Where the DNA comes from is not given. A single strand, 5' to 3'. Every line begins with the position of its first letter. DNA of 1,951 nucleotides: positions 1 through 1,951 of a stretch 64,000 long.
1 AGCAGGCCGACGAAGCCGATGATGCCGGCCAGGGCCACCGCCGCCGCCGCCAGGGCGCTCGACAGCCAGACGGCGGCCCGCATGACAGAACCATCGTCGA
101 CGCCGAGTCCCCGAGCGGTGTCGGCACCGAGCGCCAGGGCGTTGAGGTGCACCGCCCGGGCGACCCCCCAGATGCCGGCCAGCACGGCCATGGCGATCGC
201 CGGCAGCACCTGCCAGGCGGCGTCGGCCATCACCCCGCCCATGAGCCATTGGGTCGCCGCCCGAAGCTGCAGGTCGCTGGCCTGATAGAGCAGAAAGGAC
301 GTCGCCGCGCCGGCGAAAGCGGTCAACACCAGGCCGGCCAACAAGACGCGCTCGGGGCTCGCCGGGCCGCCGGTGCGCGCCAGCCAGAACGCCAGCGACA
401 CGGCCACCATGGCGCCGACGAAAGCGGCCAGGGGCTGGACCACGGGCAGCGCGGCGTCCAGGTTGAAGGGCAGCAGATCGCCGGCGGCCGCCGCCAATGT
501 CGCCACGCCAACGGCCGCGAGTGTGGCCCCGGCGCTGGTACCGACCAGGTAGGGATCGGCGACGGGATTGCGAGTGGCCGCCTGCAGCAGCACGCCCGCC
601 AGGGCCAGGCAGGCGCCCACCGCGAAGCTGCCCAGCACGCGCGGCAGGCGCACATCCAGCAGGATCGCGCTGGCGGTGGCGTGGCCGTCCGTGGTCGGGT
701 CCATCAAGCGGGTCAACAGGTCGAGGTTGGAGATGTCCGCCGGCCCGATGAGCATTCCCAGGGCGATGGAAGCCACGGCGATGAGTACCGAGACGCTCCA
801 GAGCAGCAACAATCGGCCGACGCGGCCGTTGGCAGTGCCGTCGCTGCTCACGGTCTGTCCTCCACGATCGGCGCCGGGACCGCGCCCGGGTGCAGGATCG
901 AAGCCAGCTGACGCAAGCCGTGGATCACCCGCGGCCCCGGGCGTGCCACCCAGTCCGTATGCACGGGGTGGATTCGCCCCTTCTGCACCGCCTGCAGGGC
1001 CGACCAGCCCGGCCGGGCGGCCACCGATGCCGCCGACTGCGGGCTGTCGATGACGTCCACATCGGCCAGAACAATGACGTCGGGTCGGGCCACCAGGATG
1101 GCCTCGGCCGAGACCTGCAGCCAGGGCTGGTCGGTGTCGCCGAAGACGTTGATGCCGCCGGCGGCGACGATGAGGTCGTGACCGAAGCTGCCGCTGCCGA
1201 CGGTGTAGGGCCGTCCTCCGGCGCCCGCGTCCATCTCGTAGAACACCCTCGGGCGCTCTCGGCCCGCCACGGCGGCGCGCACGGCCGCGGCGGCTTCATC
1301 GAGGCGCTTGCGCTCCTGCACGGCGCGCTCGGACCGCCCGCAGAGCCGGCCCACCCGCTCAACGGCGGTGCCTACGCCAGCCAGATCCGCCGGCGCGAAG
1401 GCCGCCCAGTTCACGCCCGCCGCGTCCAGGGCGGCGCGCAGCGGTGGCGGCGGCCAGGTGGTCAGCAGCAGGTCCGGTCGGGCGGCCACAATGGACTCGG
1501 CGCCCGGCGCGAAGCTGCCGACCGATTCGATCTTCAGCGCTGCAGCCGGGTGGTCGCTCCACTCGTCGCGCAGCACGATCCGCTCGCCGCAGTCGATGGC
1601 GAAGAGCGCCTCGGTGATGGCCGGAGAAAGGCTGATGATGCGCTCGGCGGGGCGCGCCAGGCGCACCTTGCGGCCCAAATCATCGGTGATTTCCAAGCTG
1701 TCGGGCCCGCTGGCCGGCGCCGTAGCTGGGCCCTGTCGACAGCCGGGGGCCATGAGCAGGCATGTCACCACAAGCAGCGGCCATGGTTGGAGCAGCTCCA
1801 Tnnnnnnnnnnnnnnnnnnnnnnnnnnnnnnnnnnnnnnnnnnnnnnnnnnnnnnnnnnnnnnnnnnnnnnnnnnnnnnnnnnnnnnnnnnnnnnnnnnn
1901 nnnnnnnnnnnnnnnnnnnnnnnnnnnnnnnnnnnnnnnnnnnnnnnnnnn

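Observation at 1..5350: Complete riboswitch-controlled B12 uptake operon with a beta-propeller lipoprotein inserted between btuB and btuF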

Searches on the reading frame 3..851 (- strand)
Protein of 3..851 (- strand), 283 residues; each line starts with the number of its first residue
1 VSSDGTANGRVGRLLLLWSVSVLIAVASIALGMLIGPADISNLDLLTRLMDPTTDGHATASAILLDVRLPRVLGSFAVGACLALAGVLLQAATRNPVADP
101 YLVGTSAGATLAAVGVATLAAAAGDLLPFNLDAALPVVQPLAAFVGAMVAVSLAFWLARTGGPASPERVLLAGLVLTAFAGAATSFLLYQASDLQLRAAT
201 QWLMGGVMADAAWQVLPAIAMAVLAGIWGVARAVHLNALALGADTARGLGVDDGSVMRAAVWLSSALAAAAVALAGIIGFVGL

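Call 7: search_protein_families(library=pfam, proteins=[window:3-851:-], max_evalue=0.1)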
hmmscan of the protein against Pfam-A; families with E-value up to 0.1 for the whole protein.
window:3-851:- (283 aa): 1 family
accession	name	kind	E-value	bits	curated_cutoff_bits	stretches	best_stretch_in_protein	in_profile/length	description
PF01032.23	FecCD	-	3e-53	181.3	26.5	1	25-283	2-246/311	FecCD transport family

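Call 8: search_protein_families(library=ncbifam, proteins=[window:3-851:-], max_evalue=0.1)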
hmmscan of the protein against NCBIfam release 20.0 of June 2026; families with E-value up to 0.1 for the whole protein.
window:3-851:- (283 aa): 16 families
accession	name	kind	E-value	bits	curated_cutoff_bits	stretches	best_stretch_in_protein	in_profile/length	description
TIGR03869.1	F420-0_ABCperm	hypoth_equivalog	1.6e-37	129.6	437.35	1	26-283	3-255/325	putative F420-0 ABC transporter permease subunit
NF007081.0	PRK09535.1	equivalog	1.8e-35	122.9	461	1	56-283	83-297/366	vitamin B12 ABC transporter permease BtuC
NF007867.0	PRK10577.1-3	subfamily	3.1e-34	118.4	849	2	14-224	386-580/710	Fe(3+)-hydroxamate ABC transporter permease FhuB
NF003001.0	PRK03784.1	equivalog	9.7e-34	117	334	1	48-283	39-262/332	vitamin B12 ABC transporter permease BtuC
NF007872.0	PRK10577.2-3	equivalog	3.9e-27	94.9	727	1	9-283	347-604/676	Fe(3+)-hydroxamate ABC transporter permease FhuB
NF007871.0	PRK10577.2-2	equivalog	9.4e-27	93.8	899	1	16-283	359-610/679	Fe(3+)-hydroxamate ABC transporter permease FhuB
NF007866.0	PRK10577.1-2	equivalog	4.7e-26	91.3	554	1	59-283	386-597/666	Fe(3+)-hydroxamate ABC transporter permease FhuB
NF007299.0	PRK09777.1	equivalog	7.5e-25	87.9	406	1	24-283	12-251/318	Fe(3+) dicitrate ABC transporter permease subunit FecD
NF008407.0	PRK11228.1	equivalog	4.4e-24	85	396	1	15-283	6-263/330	iron-dicitrate ABC transporter permease FecC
NF007873.0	PRK10577.2-4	equivalog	2.3e-22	79.5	1012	1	15-283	327-577/646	Fe(3+)-hydroxamate ABC transporter permease FhuB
NF007760.0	PRK10441.1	equivalog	3e-21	75.9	428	1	19-283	15-264/335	Fe(3+)-siderophore ABC transporter permease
NF007870.0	PRK10577.2-1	equivalog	1.4e-19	70.2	1355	1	20-283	360-607/678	Fe(3+)-hydroxamate ABC transporter permease FhuB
NF007868.0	PRK10577.1-5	equivalog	4.2e-17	61.9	943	1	63-283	57-264/666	Fe(3+)-hydroxamate ABC transporter permease FhuB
NF007759.0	PRK10440.1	equivalog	4.6e-14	52.4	422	1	21-283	12-261/330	iron-enterobactin ABC transporter permease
NF007865.0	PRK10577.1-1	equivalog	1e-12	47.4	1107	1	64-283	386-592/660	Fe(3+)-hydroxamate ABC transporter permease FhuB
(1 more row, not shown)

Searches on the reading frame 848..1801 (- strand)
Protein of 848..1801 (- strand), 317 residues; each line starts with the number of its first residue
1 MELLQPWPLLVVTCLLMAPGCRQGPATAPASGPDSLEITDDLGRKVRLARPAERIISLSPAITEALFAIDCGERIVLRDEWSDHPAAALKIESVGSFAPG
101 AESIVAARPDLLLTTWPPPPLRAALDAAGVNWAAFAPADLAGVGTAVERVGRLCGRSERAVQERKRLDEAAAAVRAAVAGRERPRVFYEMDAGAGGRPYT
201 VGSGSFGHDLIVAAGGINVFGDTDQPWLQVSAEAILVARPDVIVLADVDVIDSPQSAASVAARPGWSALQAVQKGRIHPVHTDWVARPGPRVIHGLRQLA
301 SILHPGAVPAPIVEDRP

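Call 7: search_protein_families(library=pfam, proteins=[window:848-1801:-], max_evalue=0.1)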
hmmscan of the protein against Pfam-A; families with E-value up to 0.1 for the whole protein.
window:848-1801:- (317 aa): 1 family
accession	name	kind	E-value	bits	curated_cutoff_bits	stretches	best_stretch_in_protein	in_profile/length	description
PF01497.23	Peripla_BP_2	-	1.3e-19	71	27.5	1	55-277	1-228/235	Periplasmic binding protein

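Call 8: search_protein_families(library=ncbifam, proteins=[window:848-1801:-], max_evalue=0.1)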
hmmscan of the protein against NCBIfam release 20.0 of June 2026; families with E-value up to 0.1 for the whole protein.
window:848-1801:- (317 aa): 10 families
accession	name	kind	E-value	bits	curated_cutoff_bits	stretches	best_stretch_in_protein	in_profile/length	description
TIGR04281.1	peripla_PGF_1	equivalog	3.3e-34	118.5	325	1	37-308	6-269/330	PGF-CTERM-anchored ABC transporter substrate-binding protein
NF002894.0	PRK03379.1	equivalog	2.1e-27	95.9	234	1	50-303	21-262/266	vitamin B12 ABC transporter substrate-binding protein BtuF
TIGR03659.1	IsdE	equivalog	1.4e-15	57.3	298.65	1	13-280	11-267/292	heme ABC transporter substrate-binding protein IsdE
TIGR03868.1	F420-O_ABCperi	hypoth_equivalog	3.7e-15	55.9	392.4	1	40-299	5-280/287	putative F420-0 ABC transporter substrate-binding protein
NF038402.1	TroA_like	subfamily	2.8e-09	36.9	30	1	54-248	1-188/219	helical backbone metal receptor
NF052484.1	sider_BP_EitA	equivalog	6.2e-07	28.8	640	1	198-303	214-322/328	siderophore ABC transporter substrate-binding protein EitA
NF010649.0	PRK14048.1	equivalog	0.00022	20.5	374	1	146-245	167-268/374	ferrichrome/ferrioxamine B periplasmic transporter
NF008200.0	PRK10957.1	equivalog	0.00033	19.7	205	0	35-70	40-74/330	Fe2+-enterobactin ABC transporter substrate-binding protein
NF008501.1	PRK11411.1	subfamily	0.079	11.9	320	0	216-287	206-276/303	Fe(3+) dicitrate ABC transporter substrate-binding protein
NF047952.2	ATportTamB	equivalog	0.088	10.6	825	0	205-232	1057-1084/1240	autotransporter assembly complex protein TamB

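Call 81: search_solved_structures(query=window:848-1801:-, max_evalue=0.001)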
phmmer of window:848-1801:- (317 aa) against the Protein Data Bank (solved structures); distinct sequences matched with E-value up to 0.001: 28.
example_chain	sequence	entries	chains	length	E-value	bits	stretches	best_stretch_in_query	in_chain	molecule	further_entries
5ysc_A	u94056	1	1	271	1.8e-25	93.4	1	50-303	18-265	Vitamin B12-binding protein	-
5m2q_A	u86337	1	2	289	8.1e-21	78.1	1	50-303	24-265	Outer membrane protein A,Vitamin B12-binding protein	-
5m34_A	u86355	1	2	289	2e-20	76.8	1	50-303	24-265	Vitamin B12-binding protein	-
5ovw_A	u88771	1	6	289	4.7e-20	75.6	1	50-303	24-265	Vitamin B12-binding protein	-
5m29_A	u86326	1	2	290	4.8e-20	75.6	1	50-303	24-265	Vitamin B12-binding protein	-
5m3b_A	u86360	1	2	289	4.9e-20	75.5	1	50-303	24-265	Vitamin B12-binding protein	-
4dbl_E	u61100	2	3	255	5e-20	75.5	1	52-303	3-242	Vitamin B12-binding protein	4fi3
1n2z_A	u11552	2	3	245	6.3e-20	75.2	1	52-303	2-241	Vitamin B12 transport protein btuF | Vitamin B12-binding protein btuF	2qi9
1n4a_A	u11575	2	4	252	8.2e-20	74.8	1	52-303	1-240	Vitamin B12 transport protein btuF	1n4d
5cr9_A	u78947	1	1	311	1.1e-16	64.5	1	32-299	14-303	ABC-type Fe3+-hydroxamate transport system, periplasmic component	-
2r79_A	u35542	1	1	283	1.6e-16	64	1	54-310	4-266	Periplasmic binding protein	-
4m7o_A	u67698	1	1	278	1.9e-16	63.7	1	52-301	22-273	Iron-binding protein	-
2r7a_A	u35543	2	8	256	2.4e-15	60.1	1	52-299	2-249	Bacterial heme binding protein | Periplasmic HEME binding protein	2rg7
3md9_A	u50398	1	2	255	1.6e-13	54.1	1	52-276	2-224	Hemin-binding periplasmic protein hmuT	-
3nu1_A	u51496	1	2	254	2.3e-13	53.6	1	52-276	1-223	Hemin-binding periplasmic protein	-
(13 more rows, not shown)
